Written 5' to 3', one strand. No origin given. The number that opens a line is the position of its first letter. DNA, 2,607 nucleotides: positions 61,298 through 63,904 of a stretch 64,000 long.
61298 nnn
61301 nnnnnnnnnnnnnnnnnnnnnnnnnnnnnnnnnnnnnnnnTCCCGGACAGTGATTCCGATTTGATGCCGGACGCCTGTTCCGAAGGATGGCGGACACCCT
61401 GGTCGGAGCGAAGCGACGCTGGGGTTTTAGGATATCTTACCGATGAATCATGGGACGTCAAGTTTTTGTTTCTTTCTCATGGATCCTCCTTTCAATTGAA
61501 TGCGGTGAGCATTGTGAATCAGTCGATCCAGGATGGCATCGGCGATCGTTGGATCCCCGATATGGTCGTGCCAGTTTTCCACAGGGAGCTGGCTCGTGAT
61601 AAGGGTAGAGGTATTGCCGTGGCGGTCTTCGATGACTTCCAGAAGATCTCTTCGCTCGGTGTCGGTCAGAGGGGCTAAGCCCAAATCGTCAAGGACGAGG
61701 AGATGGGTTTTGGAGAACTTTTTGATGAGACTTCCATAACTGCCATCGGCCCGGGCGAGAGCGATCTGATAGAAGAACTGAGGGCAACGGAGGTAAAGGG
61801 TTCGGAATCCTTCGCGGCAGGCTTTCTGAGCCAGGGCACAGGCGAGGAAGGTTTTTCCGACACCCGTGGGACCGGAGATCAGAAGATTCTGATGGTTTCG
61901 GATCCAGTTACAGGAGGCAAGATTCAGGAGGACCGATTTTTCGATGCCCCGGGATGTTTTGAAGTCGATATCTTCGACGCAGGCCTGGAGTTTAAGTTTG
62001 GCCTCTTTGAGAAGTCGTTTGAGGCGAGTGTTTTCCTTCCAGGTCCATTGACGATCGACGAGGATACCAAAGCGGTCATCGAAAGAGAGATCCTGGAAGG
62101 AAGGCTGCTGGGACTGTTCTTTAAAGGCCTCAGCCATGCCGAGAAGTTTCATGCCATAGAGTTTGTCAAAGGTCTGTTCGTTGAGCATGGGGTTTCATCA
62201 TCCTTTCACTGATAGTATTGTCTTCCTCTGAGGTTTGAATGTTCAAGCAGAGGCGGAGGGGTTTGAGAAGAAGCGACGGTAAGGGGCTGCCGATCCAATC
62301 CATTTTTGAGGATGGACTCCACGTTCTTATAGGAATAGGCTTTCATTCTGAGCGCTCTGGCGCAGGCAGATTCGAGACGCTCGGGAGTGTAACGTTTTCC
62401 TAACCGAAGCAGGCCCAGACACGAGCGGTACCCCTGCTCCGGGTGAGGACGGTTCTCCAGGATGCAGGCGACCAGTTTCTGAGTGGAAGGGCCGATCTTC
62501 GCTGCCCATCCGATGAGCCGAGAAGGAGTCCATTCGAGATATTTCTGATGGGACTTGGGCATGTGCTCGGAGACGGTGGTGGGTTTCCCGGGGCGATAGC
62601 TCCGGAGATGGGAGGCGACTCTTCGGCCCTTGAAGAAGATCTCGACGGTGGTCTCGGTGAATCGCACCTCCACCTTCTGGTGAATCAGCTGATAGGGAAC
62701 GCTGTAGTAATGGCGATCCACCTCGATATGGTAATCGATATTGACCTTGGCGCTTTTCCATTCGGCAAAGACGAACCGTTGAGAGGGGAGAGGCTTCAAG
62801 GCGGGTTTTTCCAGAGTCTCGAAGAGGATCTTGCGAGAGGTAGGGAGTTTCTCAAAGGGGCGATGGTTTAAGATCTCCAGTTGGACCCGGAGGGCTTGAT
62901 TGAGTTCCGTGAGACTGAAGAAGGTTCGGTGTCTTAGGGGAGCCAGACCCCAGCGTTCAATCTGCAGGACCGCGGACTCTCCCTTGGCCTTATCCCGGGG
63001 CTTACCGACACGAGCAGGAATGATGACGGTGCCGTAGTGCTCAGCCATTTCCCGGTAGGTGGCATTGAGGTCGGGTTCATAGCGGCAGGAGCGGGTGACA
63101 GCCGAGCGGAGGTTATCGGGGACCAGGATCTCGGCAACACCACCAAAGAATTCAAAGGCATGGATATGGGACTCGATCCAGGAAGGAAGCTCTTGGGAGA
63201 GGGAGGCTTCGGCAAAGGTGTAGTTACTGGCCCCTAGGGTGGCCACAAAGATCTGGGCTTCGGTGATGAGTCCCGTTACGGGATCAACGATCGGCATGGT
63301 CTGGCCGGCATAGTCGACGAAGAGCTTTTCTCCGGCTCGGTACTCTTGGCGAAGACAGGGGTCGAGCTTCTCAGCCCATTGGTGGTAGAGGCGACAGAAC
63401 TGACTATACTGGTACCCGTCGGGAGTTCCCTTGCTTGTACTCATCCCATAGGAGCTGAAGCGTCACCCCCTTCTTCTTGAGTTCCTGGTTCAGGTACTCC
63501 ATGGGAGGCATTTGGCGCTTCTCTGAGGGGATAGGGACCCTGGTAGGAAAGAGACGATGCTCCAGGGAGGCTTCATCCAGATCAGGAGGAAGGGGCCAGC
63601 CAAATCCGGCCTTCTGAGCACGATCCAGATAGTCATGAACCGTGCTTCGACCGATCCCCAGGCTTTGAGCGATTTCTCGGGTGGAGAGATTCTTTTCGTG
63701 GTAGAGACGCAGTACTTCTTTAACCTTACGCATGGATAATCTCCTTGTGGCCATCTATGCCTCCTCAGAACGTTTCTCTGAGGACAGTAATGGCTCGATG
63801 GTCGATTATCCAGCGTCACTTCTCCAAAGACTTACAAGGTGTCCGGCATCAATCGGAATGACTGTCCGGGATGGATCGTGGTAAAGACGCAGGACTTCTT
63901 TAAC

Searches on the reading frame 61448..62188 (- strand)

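Call 54: search_protein_families(library=pfam, proteins=[window:61448-62188:-], max_evalue=0.001)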
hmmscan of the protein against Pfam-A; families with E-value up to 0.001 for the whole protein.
window:61448-62188:- (246 aa): 9 families
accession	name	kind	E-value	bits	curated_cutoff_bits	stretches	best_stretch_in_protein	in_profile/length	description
PF01695.23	IstB_IS21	-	2.3e-74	250.4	24.1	1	12-243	5-236/238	IstB-like ATP binding protein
PF13191.12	AAA_16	-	2.5e-07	31.8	32.6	1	100-165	25-80/167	AAA ATPase domain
PF20720.3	nSTAND3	-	1.2e-06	28.8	27.2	1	96-137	14-55/155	Novel STAND NTPase 3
PF00004.35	AAA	-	4e-05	24.5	21.2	1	102-169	1-66/131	ATPase family associated with various cellular activities (AAA)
PF00308.24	Bac_DnaA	-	4.4e-05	24.2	23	1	98-187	33-124/162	Bacterial DnaA ATPAse domain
PF13401.12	AAA_22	-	0.00011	22.9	27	1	98-139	4-45/130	AAA domain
PF04851.21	ResIII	-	0.00052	20.4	22.5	1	87-128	20-52/164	Type III restriction enzyme, res subunit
PF24883.2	NPHP3_N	-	0.00075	20.2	24.8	0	93-135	13-58/164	Nephrocystin 3, N-terminal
PF07728.20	AAA_5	-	0.00091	19.7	22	0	101-177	1-82/139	AAA domain (dynein-related subfamily)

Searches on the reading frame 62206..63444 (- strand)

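Call 54: search_protein_families(library=pfam, proteins=[window:62206-63444:-], max_evalue=0.001)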
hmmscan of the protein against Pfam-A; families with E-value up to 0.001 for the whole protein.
window:62206-63444:- (412 aa): 2 families
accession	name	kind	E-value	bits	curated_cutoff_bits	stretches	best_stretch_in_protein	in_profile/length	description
PF22483.2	Mu-transpos_C_2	-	4.2e-22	78.1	27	1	219-287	1-69/73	Mu transposase, C-terminal domain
PF00665.32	rve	-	7.5e-05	23.4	32.6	1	62-149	23-102/102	Integrase core domain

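Call 78: search_protein_families(library=ncbifam, proteins=[window:62206-63444:-], max_evalue=0.01)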
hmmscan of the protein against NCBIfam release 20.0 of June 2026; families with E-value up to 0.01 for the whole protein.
window:62206-63444:- (412 aa): 1 family
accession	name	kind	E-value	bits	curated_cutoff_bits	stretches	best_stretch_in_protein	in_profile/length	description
NF033546.1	transpos_IS21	equivalog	1.2e-68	231.8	160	1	6-220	83-293/294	IS21 family transposase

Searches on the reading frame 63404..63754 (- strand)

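Call 54: search_protein_families(library=pfam, proteins=[window:63404-63754:-], max_evalue=0.001)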
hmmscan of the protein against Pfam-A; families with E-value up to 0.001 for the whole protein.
window:63404-63754:- (116 aa): 12 families
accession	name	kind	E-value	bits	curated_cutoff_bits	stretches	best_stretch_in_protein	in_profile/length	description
PF13384.12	HTH_23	-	3.6e-07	30.2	24.6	1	9-50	5-45/50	Homeodomain-like domain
PF08281.18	Sigma70_r4_2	-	2.2e-06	27.6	25.7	1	10-46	14-50/54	Sigma-70, region 4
PF04545.22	Sigma70_r4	-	4.5e-06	26.5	24.1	1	12-46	10-44/50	Sigma-70, region 4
PF13551.12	HTH_29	-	8e-06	26.3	28.1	1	12-50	2-40/64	Winged helix-turn helix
PF04297.20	UPF0122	-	2.2e-05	25.1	22.7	1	9-48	20-59/101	Putative helix-turn-helix protein, YlxM / p13 like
PF13412.12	HTH_24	-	4.4e-05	23.4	21.9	1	21-51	16-46/48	Winged helix-turn-helix DNA-binding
PF04218.19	CENP-B_N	-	0.00015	21.8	21.2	1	13-45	14-45/53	CENP-B N-terminal DNA-binding domain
PF08279.18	HTH_11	-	0.00019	21.7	25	1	14-50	8-43/55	HTH domain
PF04967.18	HTH_10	-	0.0002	21.5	23.1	1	21-48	22-49/53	HTH DNA binding domain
PF14493.12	HTH_40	-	0.00039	21.1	27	1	12-51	3-41/89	Helix-turn-helix domain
PF02796.21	HTH_7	-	0.00047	20.7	23.8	1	6-39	6-38/45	Helix-turn-helix domain of resolvase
PF13518.12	HTH_28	-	0.00062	20.2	25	0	13-51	4-41/52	Helix-turn-helix domain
